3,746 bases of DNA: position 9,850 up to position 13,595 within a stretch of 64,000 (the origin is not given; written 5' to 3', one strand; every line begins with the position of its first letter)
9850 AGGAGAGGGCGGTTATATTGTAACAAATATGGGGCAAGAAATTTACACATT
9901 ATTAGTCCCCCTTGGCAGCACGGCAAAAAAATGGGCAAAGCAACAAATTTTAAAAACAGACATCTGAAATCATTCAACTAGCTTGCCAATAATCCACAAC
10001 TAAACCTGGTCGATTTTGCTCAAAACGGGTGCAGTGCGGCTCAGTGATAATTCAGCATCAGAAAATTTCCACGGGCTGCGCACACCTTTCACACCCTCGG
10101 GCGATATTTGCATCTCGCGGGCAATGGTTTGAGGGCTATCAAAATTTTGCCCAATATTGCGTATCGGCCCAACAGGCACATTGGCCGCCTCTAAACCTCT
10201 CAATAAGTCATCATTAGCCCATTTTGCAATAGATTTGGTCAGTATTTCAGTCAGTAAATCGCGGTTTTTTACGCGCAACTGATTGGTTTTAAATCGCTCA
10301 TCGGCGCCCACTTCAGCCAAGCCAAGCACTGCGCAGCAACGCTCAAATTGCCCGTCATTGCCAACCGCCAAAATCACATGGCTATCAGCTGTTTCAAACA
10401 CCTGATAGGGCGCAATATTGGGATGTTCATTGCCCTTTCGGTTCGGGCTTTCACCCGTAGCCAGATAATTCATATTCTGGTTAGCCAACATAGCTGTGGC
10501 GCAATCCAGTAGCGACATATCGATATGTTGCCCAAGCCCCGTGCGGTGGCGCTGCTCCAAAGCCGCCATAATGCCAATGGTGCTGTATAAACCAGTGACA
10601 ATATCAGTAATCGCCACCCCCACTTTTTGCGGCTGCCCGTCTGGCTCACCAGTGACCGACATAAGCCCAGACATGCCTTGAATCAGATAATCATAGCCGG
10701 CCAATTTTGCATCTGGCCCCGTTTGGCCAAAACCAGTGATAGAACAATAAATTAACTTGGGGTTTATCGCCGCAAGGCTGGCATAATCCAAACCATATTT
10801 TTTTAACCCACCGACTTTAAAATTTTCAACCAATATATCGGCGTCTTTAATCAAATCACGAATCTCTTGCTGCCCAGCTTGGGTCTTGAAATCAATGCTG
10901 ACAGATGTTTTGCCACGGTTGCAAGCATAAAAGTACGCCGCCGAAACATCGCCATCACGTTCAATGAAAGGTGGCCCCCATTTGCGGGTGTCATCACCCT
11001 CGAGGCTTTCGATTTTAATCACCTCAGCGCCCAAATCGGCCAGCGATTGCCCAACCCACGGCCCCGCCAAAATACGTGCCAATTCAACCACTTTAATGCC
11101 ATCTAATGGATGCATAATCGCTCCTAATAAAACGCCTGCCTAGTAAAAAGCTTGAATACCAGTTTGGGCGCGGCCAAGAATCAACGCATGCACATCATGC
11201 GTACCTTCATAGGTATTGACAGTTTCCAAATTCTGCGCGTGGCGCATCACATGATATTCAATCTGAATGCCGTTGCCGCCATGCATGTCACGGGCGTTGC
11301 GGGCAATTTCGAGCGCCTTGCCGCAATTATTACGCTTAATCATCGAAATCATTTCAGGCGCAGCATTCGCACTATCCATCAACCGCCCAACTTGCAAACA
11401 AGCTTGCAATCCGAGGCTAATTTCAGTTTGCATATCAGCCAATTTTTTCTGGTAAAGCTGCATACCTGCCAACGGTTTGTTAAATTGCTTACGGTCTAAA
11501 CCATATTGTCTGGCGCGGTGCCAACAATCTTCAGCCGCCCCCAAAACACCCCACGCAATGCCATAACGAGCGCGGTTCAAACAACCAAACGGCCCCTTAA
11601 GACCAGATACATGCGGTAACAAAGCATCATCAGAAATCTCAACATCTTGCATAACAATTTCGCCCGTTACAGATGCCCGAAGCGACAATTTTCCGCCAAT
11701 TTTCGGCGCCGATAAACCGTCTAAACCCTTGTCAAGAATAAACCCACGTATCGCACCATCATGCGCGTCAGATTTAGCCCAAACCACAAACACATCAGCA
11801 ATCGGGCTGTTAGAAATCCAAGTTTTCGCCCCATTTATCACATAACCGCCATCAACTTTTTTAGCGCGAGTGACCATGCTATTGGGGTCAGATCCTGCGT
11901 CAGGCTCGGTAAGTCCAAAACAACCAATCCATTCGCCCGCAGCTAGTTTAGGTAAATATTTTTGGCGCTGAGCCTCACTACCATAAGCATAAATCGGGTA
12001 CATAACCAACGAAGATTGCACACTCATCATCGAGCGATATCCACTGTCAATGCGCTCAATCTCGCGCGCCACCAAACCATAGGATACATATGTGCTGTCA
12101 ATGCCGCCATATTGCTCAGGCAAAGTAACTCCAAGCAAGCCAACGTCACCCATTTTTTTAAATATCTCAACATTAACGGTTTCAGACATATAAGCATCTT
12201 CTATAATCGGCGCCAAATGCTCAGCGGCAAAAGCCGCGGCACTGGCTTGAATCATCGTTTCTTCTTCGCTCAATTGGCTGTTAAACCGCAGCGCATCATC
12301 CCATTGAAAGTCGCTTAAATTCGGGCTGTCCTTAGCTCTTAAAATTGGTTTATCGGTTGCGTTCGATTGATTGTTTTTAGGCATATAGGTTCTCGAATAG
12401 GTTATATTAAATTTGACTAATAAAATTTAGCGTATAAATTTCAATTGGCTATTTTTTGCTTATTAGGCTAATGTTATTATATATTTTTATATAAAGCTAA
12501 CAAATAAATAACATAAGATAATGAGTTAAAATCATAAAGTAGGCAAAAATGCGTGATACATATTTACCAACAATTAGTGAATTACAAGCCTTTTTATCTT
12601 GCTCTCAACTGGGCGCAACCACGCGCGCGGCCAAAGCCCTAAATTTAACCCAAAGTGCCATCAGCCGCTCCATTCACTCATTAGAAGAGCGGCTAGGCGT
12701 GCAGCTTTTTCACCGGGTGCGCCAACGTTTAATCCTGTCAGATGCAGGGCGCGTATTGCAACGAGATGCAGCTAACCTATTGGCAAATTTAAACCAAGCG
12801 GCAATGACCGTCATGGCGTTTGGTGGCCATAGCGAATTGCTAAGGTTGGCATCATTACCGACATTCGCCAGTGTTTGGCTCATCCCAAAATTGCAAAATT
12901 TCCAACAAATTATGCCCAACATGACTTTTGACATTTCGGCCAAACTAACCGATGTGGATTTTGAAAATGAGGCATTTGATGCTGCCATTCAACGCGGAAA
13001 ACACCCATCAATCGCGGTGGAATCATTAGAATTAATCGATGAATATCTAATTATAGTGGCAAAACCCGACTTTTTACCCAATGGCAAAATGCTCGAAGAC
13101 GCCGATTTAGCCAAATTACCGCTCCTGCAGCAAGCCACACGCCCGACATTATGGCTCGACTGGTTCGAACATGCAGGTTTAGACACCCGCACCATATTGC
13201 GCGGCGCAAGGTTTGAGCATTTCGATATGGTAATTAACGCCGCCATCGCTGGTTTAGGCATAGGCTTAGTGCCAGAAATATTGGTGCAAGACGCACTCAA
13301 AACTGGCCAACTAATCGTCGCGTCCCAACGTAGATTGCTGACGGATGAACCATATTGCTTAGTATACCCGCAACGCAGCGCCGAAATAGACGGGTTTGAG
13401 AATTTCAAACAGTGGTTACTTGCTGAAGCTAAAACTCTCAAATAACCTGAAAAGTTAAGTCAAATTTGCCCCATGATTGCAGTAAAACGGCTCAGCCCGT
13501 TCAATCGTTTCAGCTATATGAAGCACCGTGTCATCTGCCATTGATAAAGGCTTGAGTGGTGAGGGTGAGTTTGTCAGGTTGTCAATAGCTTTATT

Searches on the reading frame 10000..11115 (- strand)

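Call 61: search_protein_families(library=pfam, max_evalue=0.00001, proteins=[window:10000-11115:-])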
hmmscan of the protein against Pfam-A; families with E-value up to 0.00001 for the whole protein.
window:10000-11115:- (371 aa): 1 family
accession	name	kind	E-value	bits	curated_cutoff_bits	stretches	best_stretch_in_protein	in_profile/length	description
PF02515.22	CoA_transf_3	-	1.4e-123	413.1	23.3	1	4-365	1-362/366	CoA-transferase family III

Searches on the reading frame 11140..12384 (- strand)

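Call 61: search_protein_families(library=pfam, max_evalue=0.00001, proteins=[window:11140-12384:-])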
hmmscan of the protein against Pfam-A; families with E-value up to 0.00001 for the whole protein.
window:11140-12384:- (414 aa): 3 families
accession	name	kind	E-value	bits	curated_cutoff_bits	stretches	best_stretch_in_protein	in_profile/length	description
PF02771.21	Acyl-CoA_dh_N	-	2.7e-37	128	22.9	1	39-151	1-113/113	Acyl-CoA dehydrogenase, N-terminal domain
PF00441.29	Acyl-CoA_dh_1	-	3.2e-26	92.7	22.4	1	262-406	4-148/150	Acyl-CoA dehydrogenase, C-terminal domain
PF02770.24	Acyl-CoA_dh_M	-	4e-23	81.9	33.3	1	155-248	1-97/97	Acyl-CoA dehydrogenase, middle domain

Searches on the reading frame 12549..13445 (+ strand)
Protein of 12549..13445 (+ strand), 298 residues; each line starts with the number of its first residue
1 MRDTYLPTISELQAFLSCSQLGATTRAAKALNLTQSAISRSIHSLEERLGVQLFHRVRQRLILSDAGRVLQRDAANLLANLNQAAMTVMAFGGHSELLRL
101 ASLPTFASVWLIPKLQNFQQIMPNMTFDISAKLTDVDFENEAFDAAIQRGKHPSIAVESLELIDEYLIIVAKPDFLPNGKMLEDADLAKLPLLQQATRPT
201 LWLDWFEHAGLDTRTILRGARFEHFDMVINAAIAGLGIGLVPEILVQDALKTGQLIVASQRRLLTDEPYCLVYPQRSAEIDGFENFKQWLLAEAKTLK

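Call 62: search_protein_families(library=pfam, max_evalue=0.00001, proteins=[window:12549-13445:+])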
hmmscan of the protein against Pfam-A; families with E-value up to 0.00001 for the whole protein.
window:12549-13445:+ (298 aa): 2 families
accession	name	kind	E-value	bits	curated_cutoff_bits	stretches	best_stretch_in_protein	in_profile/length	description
PF03466.25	LysR_substrate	-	1.8e-29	103.1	28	1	92-294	2-208/209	LysR substrate binding domain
PF00126.33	HTH_1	-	7.6e-18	64.7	26.6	1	10-68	2-60/60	Bacterial regulatory helix-turn-helix protein, lysR family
